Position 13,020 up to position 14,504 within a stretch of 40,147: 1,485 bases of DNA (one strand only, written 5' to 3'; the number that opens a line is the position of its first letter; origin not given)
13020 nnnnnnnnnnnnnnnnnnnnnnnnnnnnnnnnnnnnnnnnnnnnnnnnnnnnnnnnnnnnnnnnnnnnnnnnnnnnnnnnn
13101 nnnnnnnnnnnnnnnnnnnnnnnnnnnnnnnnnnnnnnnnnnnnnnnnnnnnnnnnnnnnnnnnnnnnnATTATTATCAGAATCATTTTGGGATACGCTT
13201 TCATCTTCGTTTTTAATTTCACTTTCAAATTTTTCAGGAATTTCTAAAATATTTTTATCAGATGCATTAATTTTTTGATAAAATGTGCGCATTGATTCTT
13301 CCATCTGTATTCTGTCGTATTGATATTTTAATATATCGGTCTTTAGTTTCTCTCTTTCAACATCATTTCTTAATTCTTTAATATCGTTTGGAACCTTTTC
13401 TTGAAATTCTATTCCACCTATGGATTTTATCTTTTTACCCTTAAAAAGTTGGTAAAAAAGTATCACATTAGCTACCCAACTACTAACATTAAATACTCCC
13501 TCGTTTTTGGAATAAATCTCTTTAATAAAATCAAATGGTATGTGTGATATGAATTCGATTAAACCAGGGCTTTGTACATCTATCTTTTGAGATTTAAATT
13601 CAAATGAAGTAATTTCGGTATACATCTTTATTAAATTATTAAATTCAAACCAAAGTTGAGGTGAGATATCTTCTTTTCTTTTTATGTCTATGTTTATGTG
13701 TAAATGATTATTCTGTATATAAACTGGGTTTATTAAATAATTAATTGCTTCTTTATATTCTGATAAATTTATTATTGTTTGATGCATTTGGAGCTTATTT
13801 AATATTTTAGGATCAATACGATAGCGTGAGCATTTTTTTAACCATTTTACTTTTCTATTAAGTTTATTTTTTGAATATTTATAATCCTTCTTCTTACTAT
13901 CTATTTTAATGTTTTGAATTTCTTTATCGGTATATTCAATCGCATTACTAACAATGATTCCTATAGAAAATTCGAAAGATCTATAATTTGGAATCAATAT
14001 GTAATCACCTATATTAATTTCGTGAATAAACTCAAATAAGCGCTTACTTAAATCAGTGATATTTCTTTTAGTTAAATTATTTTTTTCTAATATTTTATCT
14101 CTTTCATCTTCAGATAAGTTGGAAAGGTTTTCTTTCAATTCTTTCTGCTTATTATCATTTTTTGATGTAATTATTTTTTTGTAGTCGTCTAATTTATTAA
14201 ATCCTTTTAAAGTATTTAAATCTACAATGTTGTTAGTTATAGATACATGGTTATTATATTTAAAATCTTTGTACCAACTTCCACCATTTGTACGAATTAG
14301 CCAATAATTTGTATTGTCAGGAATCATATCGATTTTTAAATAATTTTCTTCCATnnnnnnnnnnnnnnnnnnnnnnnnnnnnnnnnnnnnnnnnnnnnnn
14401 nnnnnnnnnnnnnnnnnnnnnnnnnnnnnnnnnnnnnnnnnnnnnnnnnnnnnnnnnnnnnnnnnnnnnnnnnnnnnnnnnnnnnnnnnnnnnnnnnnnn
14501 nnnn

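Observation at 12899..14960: AT-rich two-gene moron island between int and cI, each gene bracketed by hairpin terminators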

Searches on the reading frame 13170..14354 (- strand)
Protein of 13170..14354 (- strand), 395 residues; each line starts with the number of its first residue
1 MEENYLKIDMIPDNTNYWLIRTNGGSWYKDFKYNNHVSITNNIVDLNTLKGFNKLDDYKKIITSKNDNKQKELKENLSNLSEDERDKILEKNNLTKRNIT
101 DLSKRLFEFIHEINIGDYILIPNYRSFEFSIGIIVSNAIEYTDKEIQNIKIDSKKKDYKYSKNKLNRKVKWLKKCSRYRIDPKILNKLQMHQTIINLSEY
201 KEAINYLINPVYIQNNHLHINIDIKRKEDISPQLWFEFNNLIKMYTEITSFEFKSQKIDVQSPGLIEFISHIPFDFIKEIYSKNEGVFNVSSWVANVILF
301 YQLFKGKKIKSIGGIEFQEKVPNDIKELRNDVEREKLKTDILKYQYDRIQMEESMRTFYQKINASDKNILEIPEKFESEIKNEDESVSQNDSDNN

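Call 3: search_protein_families(library=pfam, proteins=[window:13170-14354:-], max_evalue=1)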
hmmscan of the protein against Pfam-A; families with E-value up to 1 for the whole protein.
window:13170-14354:- (395 aa): 1 family
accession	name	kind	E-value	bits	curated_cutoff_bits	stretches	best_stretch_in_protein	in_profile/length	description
PF23193.1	NOMO_3rd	-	0.21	12.1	27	1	64-130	28-92/120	NOMO third transthyretin-like domain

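Call 4: search_protein_families(library=padloc, proteins=[window:13170-14354:-], max_evalue=1)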
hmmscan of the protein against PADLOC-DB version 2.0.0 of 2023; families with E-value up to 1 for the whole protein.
window:13170-14354:- (395 aa): 4 families
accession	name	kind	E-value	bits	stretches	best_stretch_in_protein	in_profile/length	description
PDLC04819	PDC-S02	-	4.8e-07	27.3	1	93-214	56-162/334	-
PDLC04815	PDC-S02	-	9.7e-06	23.1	1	93-198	53-144/346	-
PDLC04806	PDC-S02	-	0.0009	16.6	1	15-217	2-167/324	-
PDLC01154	NYN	-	0.0042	14.5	1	137-198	52-113/310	"LabA-like protein, NYN family nuclease"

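Call 5: search_protein_families(library=phrogs, proteins=[window:13170-14354:-], max_evalue=1)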
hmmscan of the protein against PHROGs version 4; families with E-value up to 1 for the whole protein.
window:13170-14354:- (395 aa): 2 families
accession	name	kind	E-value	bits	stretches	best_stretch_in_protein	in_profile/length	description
phrog_10226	-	unknown function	6.2e-45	154.9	1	2-385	7-355/369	-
phrog_19514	-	unknown function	0.15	12.7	1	3-32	6-35/55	-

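Call 10: search_protein_families(library=ncbifam, proteins=[window:13170-14354:-], max_evalue=1)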
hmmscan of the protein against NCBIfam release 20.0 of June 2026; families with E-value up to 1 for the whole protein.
window:13170-14354:- (395 aa): 0 families

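Call 14: find_homologous_proteins(query=window:13170-14354:-, max_evalue=0.001)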
Query window:13170-14354:- (395 aa): 33 proteins with E <= 0.001 among 5243 candidates.
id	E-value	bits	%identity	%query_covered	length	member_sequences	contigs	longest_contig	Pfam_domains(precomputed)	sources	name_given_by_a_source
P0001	1.2e-251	852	100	100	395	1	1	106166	-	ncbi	ncbi:TPA: hypothetical protein ACJHIN_000243 [Staphylococcus pseudintermedius]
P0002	1.3e-251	852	100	100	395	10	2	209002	-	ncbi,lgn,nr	ncbi:hypothetical protein RT974_001338 [Staphylococcus pseudintermedius]|nr:hypothetical protein [St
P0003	1.8e-251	852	100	100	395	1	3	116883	-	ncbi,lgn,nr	ncbi:hypothetical protein NRV65_001457 [Staphylococcus pseudintermedius]|nr:hypothetical protein [St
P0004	1.9e-251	852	100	100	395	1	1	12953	-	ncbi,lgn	ncbi:TPA: hypothetical protein ACOVAY_002448 [Staphylococcus pseudintermedius]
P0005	4.8e-224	762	88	100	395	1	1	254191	-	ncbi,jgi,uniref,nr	ncbi:hypothetical protein FOG26_05685 [Staphylococcus cohnii]|uniref:hypothetical protein n=1 Tax=St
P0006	9.8e-224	761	100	89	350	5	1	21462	PF28530.1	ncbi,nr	ncbi:hypothetical protein LDE06_002256, partial [Staphylococcus pseudintermedius]|nr:hypothetical pr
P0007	8.0e-222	754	88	100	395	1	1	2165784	-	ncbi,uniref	ncbi:hypothetical protein RAL98_04170 [Staphylococcus sp. HKU1]|uniref:hypothetical protein n=1 Tax=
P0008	3.2e-221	752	87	100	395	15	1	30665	-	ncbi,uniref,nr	ncbi:hypothetical protein [Staphylococcus simulans]|uniref:hypothetical protein n=3 Tax=Staphylococc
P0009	5.0e-217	738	86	100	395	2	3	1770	-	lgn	-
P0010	1.4e-208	711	83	100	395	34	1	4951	-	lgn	-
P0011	2.7e-158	545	64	99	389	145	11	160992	-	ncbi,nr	ncbi:hypothetical protein JZL10_13400 [Staphylococcus aureus]|nr:hypothetical protein [Staphylococcu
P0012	2.4e-155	535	63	99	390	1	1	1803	-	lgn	-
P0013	3.3e-151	522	100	61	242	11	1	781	-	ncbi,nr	ncbi:hypothetical protein MKT85_002443, partial [Staphylococcus pseudintermedius]|nr:hypothetical pr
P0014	1.8e-142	493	92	63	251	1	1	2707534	PF28530.1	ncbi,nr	ncbi:hypothetical protein ML435_01740 [Staphylococcus roterodami]|nr:hypothetical protein ML435_0174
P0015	2.1e-69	253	39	97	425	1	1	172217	-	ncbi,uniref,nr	ncbi:hypothetical protein MXL83_09170 [Staphylococcus epidermidis]|uniref:hypothetical protein n=1 T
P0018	9.4e-69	250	37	100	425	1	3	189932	-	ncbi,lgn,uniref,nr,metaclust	ncbi:hypothetical protein [Staphylococcus epidermidis]|uniref:hypothetical protein n=1 Tax=Staphyloc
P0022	1.1e-63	234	40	84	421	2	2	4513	PF28530.1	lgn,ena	-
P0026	1.2e-61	227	38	85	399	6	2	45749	-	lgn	-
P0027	1.5e-60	223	36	91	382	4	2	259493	-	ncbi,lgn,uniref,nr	ncbi:hypothetical protein [Macrococcoides caseolyticum]|uniref:Uncharacterized protein n=1 Tax=Macro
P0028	1.7e-30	125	34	66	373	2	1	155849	PF28530.1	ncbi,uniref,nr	ncbi:hypothetical protein JUJ52_03715 [Virgibacillus sp. AGTR]|uniref:hypothetical protein n=1 Tax=V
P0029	4.9e-29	120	34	65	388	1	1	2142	PF28530.1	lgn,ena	-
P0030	6.7e-16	76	28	66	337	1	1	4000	PF28530.1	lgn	-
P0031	1.1e-11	63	24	69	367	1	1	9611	PF28530.1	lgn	-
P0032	1.9e-9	55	24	69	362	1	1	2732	PF28530.1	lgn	-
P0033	4.5e-9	54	24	87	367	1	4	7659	PF28530.1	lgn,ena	-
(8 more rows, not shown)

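Call 15: search_protein_families(library=pfam, proteins=[P0006, P0014, P0028, P0030, P0031, P0033], max_evalue=0.1)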
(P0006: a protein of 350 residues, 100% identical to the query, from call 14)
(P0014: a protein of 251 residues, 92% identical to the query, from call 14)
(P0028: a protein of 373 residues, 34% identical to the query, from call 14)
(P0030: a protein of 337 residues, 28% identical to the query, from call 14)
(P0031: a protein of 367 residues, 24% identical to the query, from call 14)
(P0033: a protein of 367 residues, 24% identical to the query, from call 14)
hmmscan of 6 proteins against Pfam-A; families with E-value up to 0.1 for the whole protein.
P0006 (350 aa): 0 families

P0014 (251 aa): 1 family
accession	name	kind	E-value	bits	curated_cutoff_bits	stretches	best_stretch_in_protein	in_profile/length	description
PF23193.1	NOMO_3rd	-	0.031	14.7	27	1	66-134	28-94/120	NOMO third transthyretin-like domain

P0028 (373 aa): 0 families

P0030 (337 aa): 2 families
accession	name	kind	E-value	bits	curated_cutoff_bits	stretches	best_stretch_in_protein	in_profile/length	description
PF01193.29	RNA_pol_L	-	0.026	14.7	24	1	184-218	36-70/74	RNA polymerase Rpb3/Rpb11 dimerisation domain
PF11543.14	UN_NPL4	-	0.074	14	21.9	0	168-210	19-61/80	Nuclear pore localisation protein NPL4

P0031 (367 aa): 0 families

P0033 (367 aa): 0 families

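Call 16: search_protein_families(library=padloc, proteins=[P0011, P0018, P0027, P0028, P0030, P0031, P0033], max_evalue=0.01)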
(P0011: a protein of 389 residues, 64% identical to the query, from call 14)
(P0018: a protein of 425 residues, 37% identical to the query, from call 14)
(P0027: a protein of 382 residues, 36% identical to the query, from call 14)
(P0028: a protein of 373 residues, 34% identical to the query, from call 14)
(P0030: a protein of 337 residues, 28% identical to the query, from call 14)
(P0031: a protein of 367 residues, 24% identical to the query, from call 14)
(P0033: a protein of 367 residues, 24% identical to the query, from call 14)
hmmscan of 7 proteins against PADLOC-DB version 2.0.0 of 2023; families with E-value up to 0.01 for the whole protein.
P0011 (389 aa): 4 families
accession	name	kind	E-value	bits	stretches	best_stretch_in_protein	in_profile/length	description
PDLC04819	PDC-S02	-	1.7e-10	38.7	1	94-211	56-158/334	-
PDLC04815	PDC-S02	-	1.6e-08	32.2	1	95-199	54-144/346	-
PDLC04824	PDC-S02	-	7.4e-06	23.4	1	93-212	59-161/308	-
PDLC04806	PDC-S02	-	8e-06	23.3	1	17-217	3-166/324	-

P0018 (425 aa): 5 families
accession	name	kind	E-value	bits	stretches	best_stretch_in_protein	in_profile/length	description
PDLC04824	PDC-S02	-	6.4e-07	26.9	1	108-219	69-163/308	-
PDLC04819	PDC-S02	-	6.7e-06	23.6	1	104-221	61-163/334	-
PDLC04799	PDC-S02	-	9.3e-05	19.7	1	108-216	68-160/308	-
PDLC04815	PDC-S02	-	0.00027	18.3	1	102-205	56-145/346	-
PDLC04806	PDC-S02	-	0.0044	14.3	1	111-214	66-158/324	-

P0027 (382 aa): 3 families
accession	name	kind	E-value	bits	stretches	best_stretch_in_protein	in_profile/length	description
PDLC04819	PDC-S02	-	4.5e-08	30.7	1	96-203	54-159/334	-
PDLC04815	PDC-S02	-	7.4e-08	30.1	1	97-209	52-143/346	-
PDLC04806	PDC-S02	-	0.00046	17.6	1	20-208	4-165/324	-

P0028 (373 aa): 4 families
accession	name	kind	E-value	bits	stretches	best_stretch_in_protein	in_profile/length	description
PDLC04806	PDC-S02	-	2.7e-17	61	1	20-189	4-158/324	-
PDLC04819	PDC-S02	-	2.1e-13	48.2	1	58-208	36-164/334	-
PDLC04815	PDC-S02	-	2.7e-13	48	1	21-182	4-147/346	-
PDLC04824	PDC-S02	-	1.1e-07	29.4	1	24-190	9-159/308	-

P0030 (337 aa): 4 families
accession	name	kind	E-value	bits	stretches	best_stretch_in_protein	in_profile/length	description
PDLC04806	PDC-S02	-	1.4e-21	75.1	1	21-194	3-169/324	-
PDLC04819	PDC-S02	-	1.2e-14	52.4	1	22-189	5-163/334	-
PDLC04815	PDC-S02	-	2.1e-13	48.3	1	23-172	4-143/346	-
PDLC04824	PDC-S02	-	2.1e-08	31.7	1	25-212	8-180/308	-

P0031 (367 aa): 5 families
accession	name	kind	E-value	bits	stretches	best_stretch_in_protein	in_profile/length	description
PDLC04806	PDC-S02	-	3.8e-15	54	1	24-152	3-123/324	-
PDLC04819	PDC-S02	-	1.1e-07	29.4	1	24-152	4-122/334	-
PDLC04815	PDC-S02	-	3.5e-07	27.9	1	33-152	12-119/346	-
PDLC04824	PDC-S02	-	0.00048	17.4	1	25-183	4-155/308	-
PDLC03448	REase_II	-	0.0026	13.9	1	88-194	320-424/857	Type II restriction enzyme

P0033 (367 aa): 6 families
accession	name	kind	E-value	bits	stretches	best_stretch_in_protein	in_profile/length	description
PDLC04806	PDC-S02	-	3e-16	57.6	1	25-149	4-123/324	-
PDLC04819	PDC-S02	-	1.5e-13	48.7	1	24-151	4-126/334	-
PDLC04815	PDC-S02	-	1.4e-11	42.3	1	26-148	4-118/346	-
PDLC04824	PDC-S02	-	5e-07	27.2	1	25-180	4-155/308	-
PDLC04799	PDC-S02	-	0.00036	17.8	1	80-181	62-156/308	-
PDLC03448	REase_II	-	0.0012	15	1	60-148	291-380/857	Type II restriction enzyme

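Call 22: search_dna_similar(query=window:13170-14354:-, collection=phages, mode=protein, max_rows=40, max_evalue=0.001)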
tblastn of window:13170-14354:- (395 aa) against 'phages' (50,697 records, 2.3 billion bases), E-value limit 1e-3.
Records with a match: 14; places in all: 14; records where one place covers at least 80% of the query: 3.
Best place of each record, by identity: >=99% 2; <60% 12.
By first word of the organism name: Streptococcus 10; Staphylococcus 2; Lactobacillus 1; Latilactobacillus 1.
By host as written in the record: Staphylococcus pseudintermedius 2; Streptococcus pneumoniae 08B03577 2; Lactobacillus delbrueckii 1; Streptococcus agalactiae JN_AR_GBS124 1; - 1; Streptococcus anginosus J4211 1; Streptococcus mitis U-o1 1; Streptococcus mitis P-37 1; and 4 more.
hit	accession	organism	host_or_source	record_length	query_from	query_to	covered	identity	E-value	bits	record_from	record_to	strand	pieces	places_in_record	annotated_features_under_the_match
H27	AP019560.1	Staphylococcus phage SP120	Staphylococcus pseudintermedius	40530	1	395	100%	100.0%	0e+0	718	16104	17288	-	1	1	hypothetical protein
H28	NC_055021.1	Staphylococcus phage SP120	Staphylococcus pseudintermedius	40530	1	395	100%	100.0%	0e+0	718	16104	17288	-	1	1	hypothetical protein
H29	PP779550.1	Lactobacillus phage G2-Guo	Lactobacillus delbrueckii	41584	1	338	86%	23.5%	3e-8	62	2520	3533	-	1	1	hypothetical protein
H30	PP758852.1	Streptococcus phage phiGBSVK-D_GBSInt2.2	Streptococcus agalactiae JN_AR_GBS124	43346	1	275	70%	26.9%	4e-19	96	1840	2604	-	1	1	hypothetical protein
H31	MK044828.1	Streptococcus phage 33888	-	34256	7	271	67%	26.7%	3e-15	84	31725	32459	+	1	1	hypothetical protein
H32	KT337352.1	Streptococcus phage phiARI0460-1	Streptococcus pneumoniae 08B03577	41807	7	271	67%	26.7%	3e-15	84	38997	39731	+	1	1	hypothetical protein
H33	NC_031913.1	Streptococcus phage phiARI0460-1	Streptococcus pneumoniae 08B03577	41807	7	271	67%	26.7%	3e-15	84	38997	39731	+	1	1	hypothetical protein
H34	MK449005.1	Streptococcus phage Javan74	Streptococcus anginosus J4211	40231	7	271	67%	25.7%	1e-15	85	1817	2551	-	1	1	hypothetical protein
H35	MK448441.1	Streptococcus satellite phage Javan339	Streptococcus mitis U-o1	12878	7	271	67%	25.3%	4e-15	83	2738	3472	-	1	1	hypothetical protein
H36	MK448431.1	Streptococcus satellite phage Javan325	Streptococcus mitis P-37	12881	7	271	67%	25.3%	4e-15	83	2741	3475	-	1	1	hypothetical protein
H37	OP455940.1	Latilactobacillus phage TMW 1.46 P2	Latilactobacillus sakei TMW 1.46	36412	15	264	63%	26.1%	2e-5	53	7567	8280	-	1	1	hypothetical protein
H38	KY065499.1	Streptococcus phage IPP63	Streptococcus pneumoniae A45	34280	5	271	68%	22.6%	2e-9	66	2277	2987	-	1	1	hypothetical protein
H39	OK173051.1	Streptococcus phage SF39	Streptococcus pneumoniae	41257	5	271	68%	22.6%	2e-9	66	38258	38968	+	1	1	putative restriction endonuclease domain protein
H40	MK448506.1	Streptococcus satellite phage Javan462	Streptococcus pyogenes ERR111909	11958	7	270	67%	21.5%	1e-8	63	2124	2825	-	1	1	hypothetical protein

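Call 23: get_annotated_region(hit=H30, flank=3000)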
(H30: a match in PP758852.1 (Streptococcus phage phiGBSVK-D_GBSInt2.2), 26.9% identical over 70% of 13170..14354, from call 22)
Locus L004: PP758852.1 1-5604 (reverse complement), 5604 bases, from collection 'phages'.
description: Streptococcus phage phiGBSVK-D_GBSInt2.2, complete genome.
organism: Streptococcus phage phiGBSVK-D_GBSInt2.2 (NCBI taxid 3345065)
taxonomy: Viruses; Duplodnaviria; Heunggongvirae; Uroviricota; Caudoviricetes
host: Streptococcus agalactiae JN_AR_GBS124; source: blood; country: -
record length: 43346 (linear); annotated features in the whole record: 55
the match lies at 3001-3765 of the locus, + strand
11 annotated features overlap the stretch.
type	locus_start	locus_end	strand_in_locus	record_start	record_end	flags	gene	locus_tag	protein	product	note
CDS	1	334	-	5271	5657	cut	-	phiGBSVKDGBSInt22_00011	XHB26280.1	hypothetical protein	-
CDS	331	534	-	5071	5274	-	-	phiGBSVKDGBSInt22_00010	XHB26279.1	hypothetical protein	-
CDS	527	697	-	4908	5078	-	-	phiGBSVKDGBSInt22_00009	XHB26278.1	hypothetical protein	-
CDS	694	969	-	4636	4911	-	-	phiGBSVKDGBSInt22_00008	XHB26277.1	hypothetical protein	FIG01119106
CDS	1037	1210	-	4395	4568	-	-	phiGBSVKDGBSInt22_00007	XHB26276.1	hypothetical protein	-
CDS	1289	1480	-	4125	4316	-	-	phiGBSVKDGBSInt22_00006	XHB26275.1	hypothetical protein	-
CDS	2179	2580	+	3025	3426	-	-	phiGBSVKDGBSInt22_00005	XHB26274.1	putative repressor protein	-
CDS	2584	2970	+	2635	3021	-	-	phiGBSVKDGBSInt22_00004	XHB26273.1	hypothetical protein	-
CDS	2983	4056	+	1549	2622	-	-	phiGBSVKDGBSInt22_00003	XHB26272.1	hypothetical protein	-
CDS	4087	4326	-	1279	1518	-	-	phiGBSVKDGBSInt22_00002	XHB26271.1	hypothetical protein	-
CDS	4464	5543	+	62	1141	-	-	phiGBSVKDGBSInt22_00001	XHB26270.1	integrase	-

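Call 24: get_annotated_region(hit=H35, flank=3000)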
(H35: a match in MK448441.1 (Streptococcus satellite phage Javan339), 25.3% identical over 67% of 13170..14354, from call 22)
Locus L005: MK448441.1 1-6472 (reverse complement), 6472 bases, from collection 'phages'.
description: Streptococcus satellite phage Javan339, complete genome.
organism: Streptococcus satellite phage Javan339 (NCBI taxid 2558648)
taxonomy: Viruses
host: Streptococcus mitis U-o1; source: -; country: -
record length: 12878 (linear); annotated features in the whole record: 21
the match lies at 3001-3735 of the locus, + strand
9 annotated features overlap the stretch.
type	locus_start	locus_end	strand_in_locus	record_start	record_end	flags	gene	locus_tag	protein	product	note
CDS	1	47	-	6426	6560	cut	-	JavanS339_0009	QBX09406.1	hypothetical protein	-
CDS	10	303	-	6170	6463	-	-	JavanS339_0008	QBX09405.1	hypothetical protein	-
CDS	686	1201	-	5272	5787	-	-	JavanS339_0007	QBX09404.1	hypothetical protein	FIG01120104: hypothetical protein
CDS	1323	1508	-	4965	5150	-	-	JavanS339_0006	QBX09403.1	HTH DNA-binding protein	-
CDS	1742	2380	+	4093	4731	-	-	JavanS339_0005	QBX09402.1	DNA-binding protein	-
CDS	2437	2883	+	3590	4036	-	-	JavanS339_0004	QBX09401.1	hypothetical protein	-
CDS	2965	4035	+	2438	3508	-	-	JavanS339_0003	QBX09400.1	hypothetical protein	-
CDS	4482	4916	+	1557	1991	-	-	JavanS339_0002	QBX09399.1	hypothetical protein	-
CDS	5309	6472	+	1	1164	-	-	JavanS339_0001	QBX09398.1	integrase/recombinase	-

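Call 25: get_annotated_region(hit=H39, flank=3000)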
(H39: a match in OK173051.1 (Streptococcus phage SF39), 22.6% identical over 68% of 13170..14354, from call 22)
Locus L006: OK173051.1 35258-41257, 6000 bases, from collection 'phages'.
description: Streptococcus phage SF39, complete genome.
organism: Streptococcus phage SF39 (NCBI taxid 2876878)
taxonomy: Viruses; Duplodnaviria; Heunggongvirae; Uroviricota; Caudoviricetes
host: Streptococcus pneumoniae; source: -; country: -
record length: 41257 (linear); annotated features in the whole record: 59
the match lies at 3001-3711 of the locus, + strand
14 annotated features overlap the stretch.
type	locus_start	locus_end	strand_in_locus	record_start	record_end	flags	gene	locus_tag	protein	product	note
CDS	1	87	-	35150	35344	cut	-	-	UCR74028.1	hypothetical protein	-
CDS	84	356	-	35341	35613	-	-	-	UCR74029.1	hypothetical protein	-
CDS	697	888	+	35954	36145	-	-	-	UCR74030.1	DUF1492 domain-containing protein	-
CDS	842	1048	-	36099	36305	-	-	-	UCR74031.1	hypothetical protein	-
CDS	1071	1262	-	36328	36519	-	-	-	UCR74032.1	DNA-binding protein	-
CDS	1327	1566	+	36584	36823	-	-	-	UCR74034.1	hypothetical protein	-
CDS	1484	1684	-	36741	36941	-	-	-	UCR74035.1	hypothetical protein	-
CDS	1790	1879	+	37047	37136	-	-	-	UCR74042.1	type I toxin/antitoxin system, Fst family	-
CDS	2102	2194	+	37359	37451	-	-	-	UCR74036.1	type I toxin/antitoxin system, Fst family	-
CDS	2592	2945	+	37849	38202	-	-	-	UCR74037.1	transcriptional regulator, Cro/Cl family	-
CDS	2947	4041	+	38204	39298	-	-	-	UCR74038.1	putative restriction endonuclease domain protein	-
CDS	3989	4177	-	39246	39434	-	-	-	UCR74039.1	hypothetical protein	-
CDS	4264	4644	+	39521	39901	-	-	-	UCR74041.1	hypothetical protein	-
CDS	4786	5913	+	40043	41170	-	-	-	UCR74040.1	site-specific integrase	-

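Call 36: predict_structure(alignment_id=A1)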
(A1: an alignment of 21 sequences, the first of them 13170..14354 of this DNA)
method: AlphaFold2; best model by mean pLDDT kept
length: 395 residues; sequences in the alignment: 21
mean_pLDDT: 73.1   pTM: 0.65
mean pLDDT of the five models: 73.1, 72.1, 70.5, 70.2, 68.8
residues with pLDDT >= 90: 147; 70-90: 84; 50-70: 81; < 50: 83
segments of 3 or more residues with pLDDT < 50: 1-5, 283-329, 365-395
pLDDT, mean of each block of 10 residues (from residue 1): 50 91 91 94 87 93 94 92 92 91 94 95 92 96 94 92 95 88 83 89 86 80 63 67 66 65 65 64 44 47 38 31 44 63 73 67 45 37 33 32
secondary structure, 60 per line:
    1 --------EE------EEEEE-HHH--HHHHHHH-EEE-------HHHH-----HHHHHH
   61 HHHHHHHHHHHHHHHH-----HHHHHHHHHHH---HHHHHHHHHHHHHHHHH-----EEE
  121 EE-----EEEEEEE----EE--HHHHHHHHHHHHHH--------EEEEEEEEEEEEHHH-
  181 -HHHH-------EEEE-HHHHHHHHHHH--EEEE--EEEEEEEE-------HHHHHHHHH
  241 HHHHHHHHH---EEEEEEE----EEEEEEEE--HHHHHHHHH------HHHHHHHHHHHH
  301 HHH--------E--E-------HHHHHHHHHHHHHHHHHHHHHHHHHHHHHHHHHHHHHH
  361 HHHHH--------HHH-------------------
elements in order: E17-21 H28-34 E36-38 H46-49 H55-76 H82-92 H96-112 E118-122 E128-134 H143-156 E165-176 H182-185 E193-196 H198-208 E211-214 E217-224 H232-249 E253-259 E264-271 H274-282 H289-303 H323-365
